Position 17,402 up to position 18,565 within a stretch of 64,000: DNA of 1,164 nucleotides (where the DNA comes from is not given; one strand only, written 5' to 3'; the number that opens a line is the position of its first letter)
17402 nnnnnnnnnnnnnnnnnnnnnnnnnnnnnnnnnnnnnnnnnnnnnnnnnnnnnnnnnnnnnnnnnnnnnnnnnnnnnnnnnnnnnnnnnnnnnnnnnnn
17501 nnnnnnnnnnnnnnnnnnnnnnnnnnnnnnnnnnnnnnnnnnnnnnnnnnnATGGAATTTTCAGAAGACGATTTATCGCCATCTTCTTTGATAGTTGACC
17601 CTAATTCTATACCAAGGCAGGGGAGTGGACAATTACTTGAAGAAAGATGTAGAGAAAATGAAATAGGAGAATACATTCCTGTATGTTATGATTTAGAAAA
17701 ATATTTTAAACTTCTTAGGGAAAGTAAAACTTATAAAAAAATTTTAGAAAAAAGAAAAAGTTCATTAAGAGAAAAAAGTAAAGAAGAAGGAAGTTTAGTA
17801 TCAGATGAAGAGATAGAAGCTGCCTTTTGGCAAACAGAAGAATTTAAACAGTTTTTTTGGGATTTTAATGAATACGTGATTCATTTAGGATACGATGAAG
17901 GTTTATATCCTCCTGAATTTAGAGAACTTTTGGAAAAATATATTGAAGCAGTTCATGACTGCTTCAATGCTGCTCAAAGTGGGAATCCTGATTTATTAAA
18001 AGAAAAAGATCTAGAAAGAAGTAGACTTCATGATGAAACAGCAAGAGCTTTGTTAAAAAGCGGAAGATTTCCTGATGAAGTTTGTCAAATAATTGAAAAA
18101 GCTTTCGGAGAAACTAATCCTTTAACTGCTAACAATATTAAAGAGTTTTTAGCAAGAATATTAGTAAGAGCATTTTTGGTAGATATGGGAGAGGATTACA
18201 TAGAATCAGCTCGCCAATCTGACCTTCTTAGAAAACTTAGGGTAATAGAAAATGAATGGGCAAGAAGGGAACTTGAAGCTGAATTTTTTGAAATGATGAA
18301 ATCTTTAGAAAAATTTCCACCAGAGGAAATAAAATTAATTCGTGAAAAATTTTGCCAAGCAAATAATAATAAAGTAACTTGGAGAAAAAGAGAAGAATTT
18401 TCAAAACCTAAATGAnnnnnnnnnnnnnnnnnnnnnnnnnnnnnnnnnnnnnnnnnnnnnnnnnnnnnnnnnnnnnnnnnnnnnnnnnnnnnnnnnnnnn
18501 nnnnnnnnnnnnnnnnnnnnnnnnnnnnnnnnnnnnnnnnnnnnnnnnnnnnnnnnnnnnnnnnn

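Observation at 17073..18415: Two-gene module translationally coupled to recR, second gene with foreign-like codon usage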

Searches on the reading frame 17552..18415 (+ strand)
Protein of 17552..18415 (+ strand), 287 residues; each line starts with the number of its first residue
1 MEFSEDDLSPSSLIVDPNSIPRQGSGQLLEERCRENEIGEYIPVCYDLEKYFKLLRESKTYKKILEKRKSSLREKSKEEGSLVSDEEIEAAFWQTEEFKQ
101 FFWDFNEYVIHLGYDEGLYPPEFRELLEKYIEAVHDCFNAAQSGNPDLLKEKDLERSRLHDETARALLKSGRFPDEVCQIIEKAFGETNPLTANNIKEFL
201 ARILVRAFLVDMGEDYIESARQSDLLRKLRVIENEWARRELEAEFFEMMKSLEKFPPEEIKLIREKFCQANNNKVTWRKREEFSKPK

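Call 3: search_protein_families(library=pfam, proteins=[window:17552-18415:+], max_evalue=1)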
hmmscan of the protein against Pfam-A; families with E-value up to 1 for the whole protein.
window:17552-18415:+ (287 aa): 1 family
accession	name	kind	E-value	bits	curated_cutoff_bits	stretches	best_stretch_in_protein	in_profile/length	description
PF05267.17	DUF725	-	0.19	12.1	22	1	119-163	9-53/121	Protein of unknown function (DUF725)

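Call 7: find_homologous_proteins(query=window:17552-18415:+, max_evalue=0.001)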
Query window:17552-18415:+ (287 aa): 3 proteins with E <= 0.001 among 1682 candidates.
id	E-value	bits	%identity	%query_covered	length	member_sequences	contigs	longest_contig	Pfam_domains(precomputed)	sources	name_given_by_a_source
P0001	3.4e-186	635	100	100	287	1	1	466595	-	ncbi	ncbi:MAG: hypothetical protein ACPLKP_00205 [Microgenomates group bacterium]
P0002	1.1e-31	128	38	89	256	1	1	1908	-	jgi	jgi:hypothetical protein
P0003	2.4e-27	114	36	91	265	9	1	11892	-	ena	-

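Call 8: find_encoding_contigs(protein=P0003, flank=8000, max_places=6)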
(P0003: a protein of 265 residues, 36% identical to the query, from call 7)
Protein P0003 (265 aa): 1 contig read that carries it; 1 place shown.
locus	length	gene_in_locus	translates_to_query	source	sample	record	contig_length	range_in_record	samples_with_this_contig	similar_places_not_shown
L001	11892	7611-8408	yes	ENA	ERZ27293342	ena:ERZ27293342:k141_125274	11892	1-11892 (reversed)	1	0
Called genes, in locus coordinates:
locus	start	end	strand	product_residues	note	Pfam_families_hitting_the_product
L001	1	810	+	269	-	?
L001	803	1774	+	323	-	PF01933:CofD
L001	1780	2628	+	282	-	-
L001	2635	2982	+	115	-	PF11969:DcpS_C, PF01230:HIT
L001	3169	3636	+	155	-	PF09424:YqeY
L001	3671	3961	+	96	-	PF02130:YbeY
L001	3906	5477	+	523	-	PF13177:DNA_pol3_delta2, PF00004:AAA, PF07728:AAA_5 (faint), PF13401:AAA_22 (faint), PF12169:DNA_pol3_gamma3 (weak), PF20964:DnaX_C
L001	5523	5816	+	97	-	PF02575:YbaB_DNA_bd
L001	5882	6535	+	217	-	PF21176:RecR_HhH, PF02132:RecR_ZnF, PF01751:Toprim, PF13662:Toprim_4, PF21175:RecR_C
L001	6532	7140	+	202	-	PF07690:MFS_1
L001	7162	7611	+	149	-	-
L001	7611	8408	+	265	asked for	-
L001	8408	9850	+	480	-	PF00133:tRNA-synt_1 (faint), PF01406:tRNA-synt_1e, PF09334:tRNA-synt_1g (faint), PF09190:DALR_2 (weak)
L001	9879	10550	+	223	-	-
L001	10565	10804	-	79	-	-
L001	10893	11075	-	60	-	-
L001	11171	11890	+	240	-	?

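Call 9: find_encoding_contigs(protein=P0002, flank=5000, max_places=4)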
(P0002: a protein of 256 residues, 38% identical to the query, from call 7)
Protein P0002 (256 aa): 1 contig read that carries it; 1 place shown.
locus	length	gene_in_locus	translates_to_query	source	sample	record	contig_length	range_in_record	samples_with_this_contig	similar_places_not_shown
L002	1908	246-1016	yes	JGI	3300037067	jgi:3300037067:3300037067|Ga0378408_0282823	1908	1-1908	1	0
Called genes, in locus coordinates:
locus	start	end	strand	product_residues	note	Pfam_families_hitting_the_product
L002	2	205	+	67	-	?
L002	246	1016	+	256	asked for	-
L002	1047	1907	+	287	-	?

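Call 20: search_protein_families(library=padloc, proteins=[window:17552-18415:+, P0002, P0003], max_evalue=1)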
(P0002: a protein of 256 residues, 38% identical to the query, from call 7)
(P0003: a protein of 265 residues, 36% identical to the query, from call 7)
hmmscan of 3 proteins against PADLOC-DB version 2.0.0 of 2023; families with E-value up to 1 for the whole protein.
window:17552-18415:+ (287 aa): 0 families

P0002 (256 aa): 0 families

P0003 (265 aa): 1 family
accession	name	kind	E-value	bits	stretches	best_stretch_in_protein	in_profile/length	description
PDLC00598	ZorA1|ZorA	-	0.032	10.6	1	40-101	34-94/663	MotA/ExbB/TolQ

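Call 21: search_protein_families(library=phrogs, proteins=[window:17552-18415:+, P0002, P0003], max_evalue=1)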
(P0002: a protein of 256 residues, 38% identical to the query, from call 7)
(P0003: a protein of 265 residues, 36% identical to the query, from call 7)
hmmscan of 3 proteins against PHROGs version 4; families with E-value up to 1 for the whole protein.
window:17552-18415:+ (287 aa): 0 families

P0002 (256 aa): 0 families

P0003 (265 aa): 1 family
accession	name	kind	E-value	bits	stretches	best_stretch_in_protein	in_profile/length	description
phrog_10127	-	unknown function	0.043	15.2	1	38-101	22-85/103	-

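Call 22: search_protein_families(library=ncbifam, proteins=[window:17552-18415:+, P0002, P0003], max_evalue=1)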
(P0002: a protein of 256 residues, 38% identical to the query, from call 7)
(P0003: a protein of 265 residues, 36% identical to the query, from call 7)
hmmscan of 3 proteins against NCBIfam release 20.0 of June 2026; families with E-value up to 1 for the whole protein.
window:17552-18415:+ (287 aa): 1 family
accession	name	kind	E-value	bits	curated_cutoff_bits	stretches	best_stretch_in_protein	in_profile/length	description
NF002769.0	PRK02853.1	equivalog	0.091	12.8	162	1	122-168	87-133/161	hypothetical protein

P0002 (256 aa): 0 families

P0003 (265 aa): 3 families
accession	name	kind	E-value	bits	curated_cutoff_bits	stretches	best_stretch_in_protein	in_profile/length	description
NF041670.1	GvpQ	equivalog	0.065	13.4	100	1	33-84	50-99/137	gas vesicle protein GvpQ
NF006125.0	PRK08269.1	equivalog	0.18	10.8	427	1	139-167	203-230/334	3-hydroxybutyryl-CoA dehydrogenase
NF004496.1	PRK05842.1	equivalog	0.41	9.8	250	1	25-92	29-98/271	flagellar hook assembly protein FlgD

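Call 24: predict_structure(alignment_id=A2)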
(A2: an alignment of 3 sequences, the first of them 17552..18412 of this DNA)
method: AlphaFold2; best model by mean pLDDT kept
length: 287 residues; sequences in the alignment: 3
mean_pLDDT: 81.2   pTM: 0.79
mean pLDDT of the five models: 81.2, 80.5, 79.4, 79.2, 57.3
residues with pLDDT >= 90: 114; 70-90: 125; 50-70: 12; < 50: 36
segments of 3 or more residues with pLDDT < 50: 1-31, 33-37
pLDDT, mean of each block of 10 residues (from residue 1): 39 37 41 52 92 94 90 78 84 88 92 94 97 91 86 93 95 89 88 92 95 87 75 83 78 81 89 82 68
secondary structure, 60 per line:
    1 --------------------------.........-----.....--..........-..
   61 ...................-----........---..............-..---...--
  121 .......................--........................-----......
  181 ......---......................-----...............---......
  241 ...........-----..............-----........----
elements in order: H27-35 E41-45 H48-57 H59-79 H85-92 H96-109 H121-143 H146-169 H175-186 H190-211 H217-231 H235-251 H257-270 E276-279 H280-283

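Call 26: search_protein_representatives(alignment_id=A2)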
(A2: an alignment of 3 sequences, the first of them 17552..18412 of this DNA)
Query: 3 sequences, 262 profile positions. Proteins with E-value up to 0.001 (for the whole library): 177; up to 1e-10: 75; up to 1e-30: 20. The best 150 are listed.
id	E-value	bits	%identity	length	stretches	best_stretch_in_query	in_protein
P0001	8.3e-128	441.8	-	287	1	1-260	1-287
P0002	3.0e-124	430.1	-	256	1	1-262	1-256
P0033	6.8e-75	268.3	-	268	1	29-258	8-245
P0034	3.1e-74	266.2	-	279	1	1-246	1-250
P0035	4.1e-67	242.8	-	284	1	1-257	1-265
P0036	1.3e-63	231.4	-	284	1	1-258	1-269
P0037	9.6e-61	222.0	-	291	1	24-243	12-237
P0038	1.0e-60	221.9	-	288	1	1-260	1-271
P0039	5.0e-60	219.6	-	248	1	34-246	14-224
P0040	6.3e-60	219.3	-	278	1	29-258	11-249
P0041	7.1e-59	215.8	-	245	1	36-245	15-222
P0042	2.6e-57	210.7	-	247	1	34-246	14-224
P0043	1.1e-52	195.5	-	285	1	1-243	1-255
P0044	1.4e-51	191.9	-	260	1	31-244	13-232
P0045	4.4e-48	180.5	-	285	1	23-246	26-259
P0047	4.6e-41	157.4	-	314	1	20-259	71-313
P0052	6.1e-30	121.0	-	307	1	27-210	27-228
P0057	2.3e-21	92.9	-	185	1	41-205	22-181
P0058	6.3e-20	88.2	-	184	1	36-205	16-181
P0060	5.2e-18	81.9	-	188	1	37-204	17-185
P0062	1.8e-17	80.1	-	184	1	37-204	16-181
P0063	6.8e-17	78.2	-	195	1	37-202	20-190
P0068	3.6e-15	72.6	-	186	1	45-205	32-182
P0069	4.4e-15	72.3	-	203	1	32-189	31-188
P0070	6.8e-15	71.7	-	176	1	35-201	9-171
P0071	7.4e-15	71.5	-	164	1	40-200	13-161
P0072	5.8e-14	68.6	-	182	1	44-204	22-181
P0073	8.3e-14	68.1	-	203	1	40-204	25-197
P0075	1.3e-13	67.5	-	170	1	38-204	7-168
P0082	9.1e-13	64.7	-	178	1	28-205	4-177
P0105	7.9e-11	58.3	-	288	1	31-210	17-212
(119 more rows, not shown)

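Call 27: search_protein_families(library=pfam, proteins=[P0033, P0037, P0047, P0052, P0057, P0060, P0063, P0070, P0082, P0105], max_evalue=0.1)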
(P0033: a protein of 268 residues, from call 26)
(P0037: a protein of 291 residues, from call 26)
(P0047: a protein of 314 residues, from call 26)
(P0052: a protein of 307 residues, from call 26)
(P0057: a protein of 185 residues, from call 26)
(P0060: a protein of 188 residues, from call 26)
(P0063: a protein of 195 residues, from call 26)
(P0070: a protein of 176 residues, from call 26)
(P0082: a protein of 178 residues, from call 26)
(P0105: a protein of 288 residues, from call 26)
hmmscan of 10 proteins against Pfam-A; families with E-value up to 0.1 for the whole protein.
P0033 (268 aa): 0 families

P0037 (291 aa): 0 families

P0047 (314 aa): 0 families

P0052 (307 aa): 0 families

P0057 (185 aa): 2 families
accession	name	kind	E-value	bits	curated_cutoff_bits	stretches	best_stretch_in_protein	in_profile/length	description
PF06793.17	UPF0262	-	0.00021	21.8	25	1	95-140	82-127/153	Uncharacterised protein family (UPF0262)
PF00410.24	Ribosomal_S8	-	0.0057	17.1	24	1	104-178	2-75/126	Ribosomal protein S8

P0060 (188 aa): 0 families

P0063 (195 aa): 2 families
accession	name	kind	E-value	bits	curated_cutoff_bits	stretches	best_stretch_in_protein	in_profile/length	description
PF00410.24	Ribosomal_S8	-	0.026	14.9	24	1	127-174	13-59/126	Ribosomal protein S8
PF22665.2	DUF6293_C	-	0.096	13.6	27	0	112-164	53-85/101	DUF6293 C-terminal winged helix domain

P0070 (176 aa): 1 family
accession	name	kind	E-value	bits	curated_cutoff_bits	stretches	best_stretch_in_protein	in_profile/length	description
PF00328.27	His_Phos_2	-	0.036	13.9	23.6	1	15-125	107-208/354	Histidine phosphatase superfamily (branch 2)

P0082 (178 aa): 0 families

P0105 (288 aa): 0 families

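Call 35: find_related_loci(query=A4, collection=metagenome_contigs, flank=5000)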
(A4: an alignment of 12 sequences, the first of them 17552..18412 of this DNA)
Query A4 (287 aa) in metagenome_contigs; peptide patterns used: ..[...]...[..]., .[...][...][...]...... (x = any residue, [..] = any of these).
191 stretches matched a pattern; 9 encode a relative of the query (tblastn E <= 1e-3); 9 distinct loci.
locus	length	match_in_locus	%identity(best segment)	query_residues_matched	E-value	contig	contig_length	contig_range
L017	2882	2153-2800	37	41-271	5e-38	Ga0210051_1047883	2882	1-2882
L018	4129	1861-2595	36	24-283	5e-36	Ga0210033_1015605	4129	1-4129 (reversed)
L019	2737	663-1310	36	41-271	6e-36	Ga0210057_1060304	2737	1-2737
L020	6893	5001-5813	34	8-283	1e-35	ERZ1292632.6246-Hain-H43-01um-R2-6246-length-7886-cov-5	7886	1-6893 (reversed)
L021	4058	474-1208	36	24-283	1e-35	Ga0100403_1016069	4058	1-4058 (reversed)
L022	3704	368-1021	34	36-267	1e-31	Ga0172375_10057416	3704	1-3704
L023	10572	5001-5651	33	41-271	9e-28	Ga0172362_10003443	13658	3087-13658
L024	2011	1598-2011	38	25-159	5e-21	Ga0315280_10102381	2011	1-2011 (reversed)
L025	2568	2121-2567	31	27-164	3e-13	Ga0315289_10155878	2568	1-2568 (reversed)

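Call 36: fold_search(model_id=the predicted structure, library=pdb)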
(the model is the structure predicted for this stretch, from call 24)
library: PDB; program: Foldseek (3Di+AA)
matches with E <= 10: 268; with E <= 0.001: 0
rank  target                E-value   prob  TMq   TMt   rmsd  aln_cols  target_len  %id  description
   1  7jh6_A                1.8e-01  0.66  0.21  0.33  14.5       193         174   12  De novo designed two-domain di-Zn(II) and porphyrin-binding protein (released 2020-12-09)
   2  6egc                  2.7e-01  0.63  0.19  0.34  11.4       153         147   20  Single-chain version of 2L4HC2_23 (PDB 5J0K) (released 2019-05-29)
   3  6z0c_A                7.1e-01  0.08  0.14  0.17  19.3       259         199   13  Structure of in silico modelled artificial Maquette-3 protein (released 2021-03-17)
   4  6xm1_D                8.7e-01  0.09  0.12  0.17  14.4       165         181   16  SM Protein Vps45 in Complex with Qa SNARE Tlg2 (released 2020-08-19)
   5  5nnv_A                8.7e-01  0.09  0.15  0.18  40.5       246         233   17  Structure of a Bacillus subtilis Smc coiled coil middle fragment (released 2017-06-21)
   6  6z0c_C                8.7e-01  0.08  0.14  0.17  19.3       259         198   13  Structure of in silico modelled artificial Maquette-3 protein (released 2021-03-17)
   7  9dir_A                9.7e-01  0.12  0.13  0.23  11.2       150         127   17  Cryo-EM structure of the heme/hemoglobin transporter ChuA, in complex with de novo designed binder G7 (released 2025-05-21)
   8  7cbc_A                9.7e-01  0.06  0.13  0.12  21.0       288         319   14  Crystal structure of a de novo designed switch protein caging a hemagglutinin binder (released 2020-12-23)
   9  5vju                  1.1e+00  0.10  0.15  0.21  17.9       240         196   12  De Novo Photosynthetic Reaction Center Protein Variant Equipped with His-Tyr H-bond, Heme B, and Cd(II) ions (released 2018-04-25)
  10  1fio                  1.1e+00  0.11  0.16  0.21  15.8       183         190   14  CRYSTAL STRUCTURE OF YEAST T-SNARE PROTEIN SSO1 (released 2000-10-11)
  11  5vjs                  1.1e+00  0.10  0.16  0.21  18.5       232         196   11  De Novo Photosynthetic Reaction Center Protein Equipped with Heme B, a synthetic Zn porphyrin, and Zn(II) cations (released 2018-04-25)
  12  5nnv_B                1.3e+00  0.08  0.14  0.17  40.7       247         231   14  Structure of a Bacillus subtilis Smc coiled coil middle fragment (released 2017-06-21)
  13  8e0m_I                1.5e+00  0.12  0.14  0.23  14.5       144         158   23  Homotrimeric variant of tcTRP9, BGL15 (released 2023-04-12)
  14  6xr2_E                1.5e+00  0.08  0.17  0.27  21.0       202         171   15  Computationally designed right-handed alpha/alpha homotrimeric toroid with 3 repeats per subunit (released 2021-07-14)
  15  4uzy_A                1.5e+00  0.08  0.17  0.09  20.0       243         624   12  Crystal structure of the Chlamydomonas IFT70 and IFT52 complex (released 2014-11-05)
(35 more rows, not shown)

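Call 38: search_protein_families(library=pfam, alignment_id=A3, max_evalue=0.05)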
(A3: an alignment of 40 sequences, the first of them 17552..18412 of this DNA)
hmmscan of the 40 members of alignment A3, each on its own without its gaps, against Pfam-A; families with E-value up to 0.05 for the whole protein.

A. member 1, window:17552-18412:+ (287 aa): 0 families

B. families by the number of members that match (of 40 scanned): 8 families
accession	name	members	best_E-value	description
PF00410.24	Ribosomal_S8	2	0.0057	Ribosomal protein S8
PF06793.17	UPF0262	1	0.00021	Uncharacterised protein family (UPF0262)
PF19785.4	UPF0738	1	0.0083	Family of unknown function (UPF0738)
PF18117.6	EDS1_EP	1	0.022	Enhanced disease susceptibility 1 protein EP domain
PF13356.12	Arm-DNA-bind_3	1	0.024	Arm DNA-binding domain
PF08795.16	DUF1796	1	0.026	Putative papain-like cysteine peptidase (DUF1796)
PF02639.20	DUF188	1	0.029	Uncharacterized BCR, YaiI/YqxD family COG1671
PF00328.27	His_Phos_2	1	0.036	Histidine phosphatase superfamily (branch 2)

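Call 39: search_solved_structures(query=A3, max_evalue=10)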
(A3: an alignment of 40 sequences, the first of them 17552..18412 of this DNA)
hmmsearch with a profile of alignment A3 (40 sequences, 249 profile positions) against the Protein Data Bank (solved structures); distinct sequences matched with E-value up to 10: 2.
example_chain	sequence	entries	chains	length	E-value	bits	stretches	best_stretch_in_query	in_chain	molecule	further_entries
1rtw_A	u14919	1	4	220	0.092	15.5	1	37-81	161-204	transcriptional activator, putative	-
2o1b_A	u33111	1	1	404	0.32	13.7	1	58-91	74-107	Aminotransferase, class I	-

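Call 41: find_homologous_proteins(query=A3, max_evalue=0.001)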
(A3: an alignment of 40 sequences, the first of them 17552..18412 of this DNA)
Query A3 (40 sequences) (287 aa, profile of the alignment): 6 proteins with E <= 0.001 among 8000 candidates.
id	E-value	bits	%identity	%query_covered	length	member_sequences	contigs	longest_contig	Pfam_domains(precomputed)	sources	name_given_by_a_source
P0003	7.2e-86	306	36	91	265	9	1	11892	-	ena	-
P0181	3.8e-75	271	37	79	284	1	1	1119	-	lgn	-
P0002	1.8e-73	265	38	89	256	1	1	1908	-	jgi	jgi:hypothetical protein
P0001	4.3e-72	261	100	100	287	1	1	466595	-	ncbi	ncbi:MAG: hypothetical protein ACPLKP_00205 [Microgenomates group bacterium]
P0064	1.0e-46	178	26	45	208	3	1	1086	-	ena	-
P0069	4.2e-46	176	25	46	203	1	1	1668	-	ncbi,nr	ncbi:MAG: hypothetical protein Q7T50_05850 [Candidatus Magasanikbacteria bacterium]|nr:hypothetical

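Call 42: find_encoding_contigs(protein=P0069, flank=5000, max_places=3)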
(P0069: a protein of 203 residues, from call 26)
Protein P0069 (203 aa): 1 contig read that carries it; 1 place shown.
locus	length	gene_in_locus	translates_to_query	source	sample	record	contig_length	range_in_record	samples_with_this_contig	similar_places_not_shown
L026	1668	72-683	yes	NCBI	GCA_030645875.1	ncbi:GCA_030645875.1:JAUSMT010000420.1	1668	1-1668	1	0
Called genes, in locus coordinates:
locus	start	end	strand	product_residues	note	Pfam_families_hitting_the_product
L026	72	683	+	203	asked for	-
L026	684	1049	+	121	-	PF01219:DAGK_prokar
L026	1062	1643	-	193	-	-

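Call 43: find_encoding_contigs(protein=P0057, flank=5000, max_places=3)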
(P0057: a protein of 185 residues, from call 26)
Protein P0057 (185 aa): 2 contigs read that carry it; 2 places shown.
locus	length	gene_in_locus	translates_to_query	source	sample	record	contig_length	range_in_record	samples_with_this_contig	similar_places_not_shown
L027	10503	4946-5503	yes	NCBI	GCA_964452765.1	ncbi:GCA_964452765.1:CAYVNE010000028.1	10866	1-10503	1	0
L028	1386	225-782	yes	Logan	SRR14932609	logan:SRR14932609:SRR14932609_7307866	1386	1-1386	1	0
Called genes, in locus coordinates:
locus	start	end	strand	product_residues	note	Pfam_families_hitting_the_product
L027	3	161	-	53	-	?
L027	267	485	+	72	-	-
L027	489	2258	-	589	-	PF03717:PBP_dimer, PF00905:Transpeptidase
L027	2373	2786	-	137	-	PF04093:MreD (weak)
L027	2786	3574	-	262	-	PF04085:MreC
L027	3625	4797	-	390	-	PF06723:MreB_Mbl, PF00022:Actin (faint), PF00012:HSP70, PF14450:FtsA, PF06723:MreB_Mbl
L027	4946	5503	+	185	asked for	-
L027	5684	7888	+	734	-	PF04932:Wzy_C, PF13181:TPR_8 (faint), PF13424:TPR_12 (faint), PF13431:TPR_17 (faint), PF13414:TPR_11 (faint)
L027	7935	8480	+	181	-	PF01327:Pep_deformylase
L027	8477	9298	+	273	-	PF00551:Formyl_trans_N, PF02911:Formyl_trans_C (faint)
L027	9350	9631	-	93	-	PF00830:Ribosomal_L28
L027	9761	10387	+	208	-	PF02163:Peptidase_M50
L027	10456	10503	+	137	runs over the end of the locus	?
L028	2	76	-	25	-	?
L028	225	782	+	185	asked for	-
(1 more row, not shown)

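Call 52: find_related_loci(query=A4, collection=viral_contigs, flank=5000)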
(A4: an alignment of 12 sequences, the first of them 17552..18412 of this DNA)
Query A4 (287 aa) in viral_contigs; peptide patterns used: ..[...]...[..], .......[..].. (x = any residue, [..] = any of these).
168 stretches matched a pattern, but none encodes a relative of the query by tblastn (E <= 1e-3).

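Call 53: search_protein_families(library=pfam, proteins=[L001:6532-7137:+], max_evalue=0.01)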
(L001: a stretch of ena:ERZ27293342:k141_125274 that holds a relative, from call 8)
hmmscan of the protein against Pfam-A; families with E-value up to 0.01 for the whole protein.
L001:6532-7137:+ (202 aa): 2 families
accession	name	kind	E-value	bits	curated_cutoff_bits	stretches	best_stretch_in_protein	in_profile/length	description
PF07690.21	MFS_1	-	3.4e-21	76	33.4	1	19-195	1-172/347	Major Facilitator Superfamily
PF05977.19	MFS_3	-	0.0043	16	27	0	91-192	88-186/524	Transmembrane secretion effector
